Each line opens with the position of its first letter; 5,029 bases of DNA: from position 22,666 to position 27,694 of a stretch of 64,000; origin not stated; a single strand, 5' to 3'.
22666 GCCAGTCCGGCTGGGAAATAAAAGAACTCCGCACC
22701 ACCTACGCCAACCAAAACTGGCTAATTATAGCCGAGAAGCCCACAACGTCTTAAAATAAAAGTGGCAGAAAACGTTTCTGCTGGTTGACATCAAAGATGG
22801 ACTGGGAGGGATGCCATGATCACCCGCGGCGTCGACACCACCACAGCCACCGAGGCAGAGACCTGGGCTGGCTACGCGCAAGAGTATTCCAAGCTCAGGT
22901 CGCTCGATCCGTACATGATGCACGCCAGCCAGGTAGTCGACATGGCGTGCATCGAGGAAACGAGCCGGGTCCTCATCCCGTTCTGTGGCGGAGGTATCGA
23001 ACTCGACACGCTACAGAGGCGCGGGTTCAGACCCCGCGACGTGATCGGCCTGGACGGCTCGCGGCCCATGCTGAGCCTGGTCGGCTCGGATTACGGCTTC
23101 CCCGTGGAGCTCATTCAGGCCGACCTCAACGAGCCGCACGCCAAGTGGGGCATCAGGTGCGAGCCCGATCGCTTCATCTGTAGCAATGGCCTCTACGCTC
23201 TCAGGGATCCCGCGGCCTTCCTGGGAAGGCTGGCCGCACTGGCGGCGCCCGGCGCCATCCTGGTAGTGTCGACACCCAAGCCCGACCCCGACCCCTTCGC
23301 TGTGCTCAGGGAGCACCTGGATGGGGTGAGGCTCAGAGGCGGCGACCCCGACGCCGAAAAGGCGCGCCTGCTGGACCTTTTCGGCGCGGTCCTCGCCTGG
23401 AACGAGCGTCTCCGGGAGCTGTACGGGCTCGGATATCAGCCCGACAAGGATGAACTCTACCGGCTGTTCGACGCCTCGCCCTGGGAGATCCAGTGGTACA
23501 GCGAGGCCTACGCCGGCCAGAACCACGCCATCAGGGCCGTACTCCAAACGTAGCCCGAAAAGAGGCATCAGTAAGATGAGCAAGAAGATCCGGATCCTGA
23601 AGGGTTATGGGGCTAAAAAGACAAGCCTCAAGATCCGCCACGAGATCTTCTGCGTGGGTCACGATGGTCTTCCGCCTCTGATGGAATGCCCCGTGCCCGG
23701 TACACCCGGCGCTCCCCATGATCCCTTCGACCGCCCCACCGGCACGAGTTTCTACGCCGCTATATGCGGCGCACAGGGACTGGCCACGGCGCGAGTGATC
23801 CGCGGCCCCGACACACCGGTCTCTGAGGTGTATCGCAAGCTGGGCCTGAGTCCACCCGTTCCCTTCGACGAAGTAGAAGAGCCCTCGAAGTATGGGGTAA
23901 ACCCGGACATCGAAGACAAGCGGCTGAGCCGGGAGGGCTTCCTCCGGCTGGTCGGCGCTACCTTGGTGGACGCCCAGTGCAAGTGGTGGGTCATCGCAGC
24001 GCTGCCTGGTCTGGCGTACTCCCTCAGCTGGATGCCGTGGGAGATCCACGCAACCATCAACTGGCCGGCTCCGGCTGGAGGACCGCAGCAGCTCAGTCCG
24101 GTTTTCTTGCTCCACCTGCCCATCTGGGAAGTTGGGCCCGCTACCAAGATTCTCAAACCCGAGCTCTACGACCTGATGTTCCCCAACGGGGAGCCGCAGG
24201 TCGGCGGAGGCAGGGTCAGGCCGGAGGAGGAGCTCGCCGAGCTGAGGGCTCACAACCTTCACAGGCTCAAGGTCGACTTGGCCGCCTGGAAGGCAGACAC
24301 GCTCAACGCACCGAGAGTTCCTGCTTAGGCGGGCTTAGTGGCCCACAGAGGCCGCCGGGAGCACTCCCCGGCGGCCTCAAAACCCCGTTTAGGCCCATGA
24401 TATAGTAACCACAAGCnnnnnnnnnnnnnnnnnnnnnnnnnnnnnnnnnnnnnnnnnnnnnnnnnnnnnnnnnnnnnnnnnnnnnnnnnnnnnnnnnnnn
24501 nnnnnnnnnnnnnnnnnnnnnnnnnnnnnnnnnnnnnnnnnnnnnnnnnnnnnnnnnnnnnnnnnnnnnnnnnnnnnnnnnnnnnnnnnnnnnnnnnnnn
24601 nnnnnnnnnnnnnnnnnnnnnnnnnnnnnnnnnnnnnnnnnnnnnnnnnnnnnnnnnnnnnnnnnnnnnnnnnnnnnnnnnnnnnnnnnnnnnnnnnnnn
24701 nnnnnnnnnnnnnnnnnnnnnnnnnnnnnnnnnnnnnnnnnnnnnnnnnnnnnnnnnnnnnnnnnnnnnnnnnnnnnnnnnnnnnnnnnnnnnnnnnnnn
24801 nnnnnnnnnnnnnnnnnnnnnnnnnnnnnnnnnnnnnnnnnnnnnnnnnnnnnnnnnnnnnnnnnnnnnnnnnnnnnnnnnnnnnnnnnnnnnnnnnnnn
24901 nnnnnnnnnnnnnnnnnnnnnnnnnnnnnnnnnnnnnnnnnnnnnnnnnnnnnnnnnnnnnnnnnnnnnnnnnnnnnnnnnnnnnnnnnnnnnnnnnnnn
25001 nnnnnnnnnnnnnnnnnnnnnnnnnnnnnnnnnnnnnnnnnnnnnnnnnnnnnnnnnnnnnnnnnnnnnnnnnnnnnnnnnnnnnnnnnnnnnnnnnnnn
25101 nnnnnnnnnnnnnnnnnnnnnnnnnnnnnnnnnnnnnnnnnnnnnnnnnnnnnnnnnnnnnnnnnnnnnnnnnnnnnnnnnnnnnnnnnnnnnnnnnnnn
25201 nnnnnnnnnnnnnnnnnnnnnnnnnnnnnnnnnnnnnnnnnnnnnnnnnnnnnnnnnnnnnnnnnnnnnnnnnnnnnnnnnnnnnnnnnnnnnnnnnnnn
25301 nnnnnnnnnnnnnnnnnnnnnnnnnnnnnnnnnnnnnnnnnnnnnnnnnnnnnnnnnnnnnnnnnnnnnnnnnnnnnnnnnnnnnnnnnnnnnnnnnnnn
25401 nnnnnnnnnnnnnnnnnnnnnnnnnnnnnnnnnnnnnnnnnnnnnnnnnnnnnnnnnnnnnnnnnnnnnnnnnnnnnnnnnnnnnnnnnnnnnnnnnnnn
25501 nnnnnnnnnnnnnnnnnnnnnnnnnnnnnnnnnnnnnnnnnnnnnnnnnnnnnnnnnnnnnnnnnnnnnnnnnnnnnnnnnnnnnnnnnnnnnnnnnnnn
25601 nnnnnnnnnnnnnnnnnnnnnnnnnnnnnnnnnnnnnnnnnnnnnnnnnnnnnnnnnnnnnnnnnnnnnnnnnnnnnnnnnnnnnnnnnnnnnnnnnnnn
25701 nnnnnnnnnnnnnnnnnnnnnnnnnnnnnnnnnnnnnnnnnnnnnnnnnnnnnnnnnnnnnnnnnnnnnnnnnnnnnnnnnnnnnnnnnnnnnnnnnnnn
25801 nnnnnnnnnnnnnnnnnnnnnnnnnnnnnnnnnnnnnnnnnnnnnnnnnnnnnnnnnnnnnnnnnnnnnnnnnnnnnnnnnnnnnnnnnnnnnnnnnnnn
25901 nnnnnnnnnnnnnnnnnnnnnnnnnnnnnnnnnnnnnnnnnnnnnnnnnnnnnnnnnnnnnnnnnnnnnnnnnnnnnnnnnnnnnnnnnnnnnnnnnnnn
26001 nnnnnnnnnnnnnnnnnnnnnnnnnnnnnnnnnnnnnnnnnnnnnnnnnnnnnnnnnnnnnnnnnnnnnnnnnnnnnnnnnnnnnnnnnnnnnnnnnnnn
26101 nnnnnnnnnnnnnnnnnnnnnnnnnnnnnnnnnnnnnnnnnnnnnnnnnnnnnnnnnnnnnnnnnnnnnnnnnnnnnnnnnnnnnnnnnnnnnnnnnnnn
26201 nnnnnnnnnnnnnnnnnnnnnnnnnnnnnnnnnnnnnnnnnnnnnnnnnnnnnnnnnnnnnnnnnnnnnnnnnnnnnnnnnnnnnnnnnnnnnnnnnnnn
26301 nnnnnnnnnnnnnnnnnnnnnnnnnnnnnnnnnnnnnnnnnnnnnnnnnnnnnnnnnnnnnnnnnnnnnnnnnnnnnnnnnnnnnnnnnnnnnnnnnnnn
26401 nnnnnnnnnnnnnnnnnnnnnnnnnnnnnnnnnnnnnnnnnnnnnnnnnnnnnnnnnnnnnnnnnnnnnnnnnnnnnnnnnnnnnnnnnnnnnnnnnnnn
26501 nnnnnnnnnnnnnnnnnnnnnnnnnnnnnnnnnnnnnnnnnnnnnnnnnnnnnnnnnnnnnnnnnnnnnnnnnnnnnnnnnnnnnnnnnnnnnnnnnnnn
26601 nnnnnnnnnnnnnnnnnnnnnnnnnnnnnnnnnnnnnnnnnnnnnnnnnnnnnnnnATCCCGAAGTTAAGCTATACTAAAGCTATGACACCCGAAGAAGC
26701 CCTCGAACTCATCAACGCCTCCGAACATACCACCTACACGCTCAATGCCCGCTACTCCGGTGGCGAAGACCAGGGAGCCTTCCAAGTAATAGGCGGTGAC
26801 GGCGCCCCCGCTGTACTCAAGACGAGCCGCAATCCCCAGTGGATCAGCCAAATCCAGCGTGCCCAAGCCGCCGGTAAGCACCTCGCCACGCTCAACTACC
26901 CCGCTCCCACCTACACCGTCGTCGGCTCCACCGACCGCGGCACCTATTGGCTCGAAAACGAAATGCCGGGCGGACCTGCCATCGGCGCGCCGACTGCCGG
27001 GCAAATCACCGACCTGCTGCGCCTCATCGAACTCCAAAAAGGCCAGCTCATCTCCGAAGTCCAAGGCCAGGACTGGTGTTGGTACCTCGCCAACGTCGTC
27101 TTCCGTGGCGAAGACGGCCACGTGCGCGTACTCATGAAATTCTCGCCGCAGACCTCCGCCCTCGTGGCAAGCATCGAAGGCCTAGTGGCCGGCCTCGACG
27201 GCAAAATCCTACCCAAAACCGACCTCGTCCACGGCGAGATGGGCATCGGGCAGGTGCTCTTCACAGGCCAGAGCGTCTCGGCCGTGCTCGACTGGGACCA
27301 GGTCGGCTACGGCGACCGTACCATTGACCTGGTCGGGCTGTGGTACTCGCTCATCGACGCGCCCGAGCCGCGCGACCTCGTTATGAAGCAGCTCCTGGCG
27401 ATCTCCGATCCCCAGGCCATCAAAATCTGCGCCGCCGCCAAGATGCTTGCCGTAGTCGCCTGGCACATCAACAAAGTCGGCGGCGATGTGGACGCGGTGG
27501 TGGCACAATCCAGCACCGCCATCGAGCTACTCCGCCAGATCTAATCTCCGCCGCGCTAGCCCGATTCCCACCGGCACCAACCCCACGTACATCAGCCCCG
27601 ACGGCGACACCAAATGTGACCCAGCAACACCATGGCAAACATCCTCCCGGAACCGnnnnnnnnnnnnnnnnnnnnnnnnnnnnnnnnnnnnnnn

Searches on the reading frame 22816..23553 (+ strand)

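Call 92: search_protein_families(library=pfam, proteins=[window:22816-23553:+], max_evalue=0.001)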
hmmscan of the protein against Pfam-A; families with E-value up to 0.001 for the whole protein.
window:22816-23553:+ (245 aa): 3 families
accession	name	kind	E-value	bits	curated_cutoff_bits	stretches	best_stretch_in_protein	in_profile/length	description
PF13489.12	Methyltransf_23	-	2.5e-07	31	27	1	57-173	31-124/164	Methyltransferase domain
PF08241.18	Methyltransf_11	-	0.00064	20.7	21.2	0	57-151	5-95/95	Methyltransferase domain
PF13649.12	Methyltransf_25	-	0.00066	20.8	27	0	57-146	6-96/97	Methyltransferase domain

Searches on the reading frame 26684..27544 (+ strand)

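Call 92: search_protein_families(library=pfam, proteins=[window:26684-27544:+], max_evalue=0.001)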
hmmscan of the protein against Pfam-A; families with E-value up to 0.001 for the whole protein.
window:26684-27544:+ (286 aa): 1 family
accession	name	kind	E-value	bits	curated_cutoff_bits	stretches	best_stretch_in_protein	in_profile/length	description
PF01636.29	APH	-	5.9e-12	46.3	23.2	1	179-230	168-219/239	Phosphotransferase enzyme family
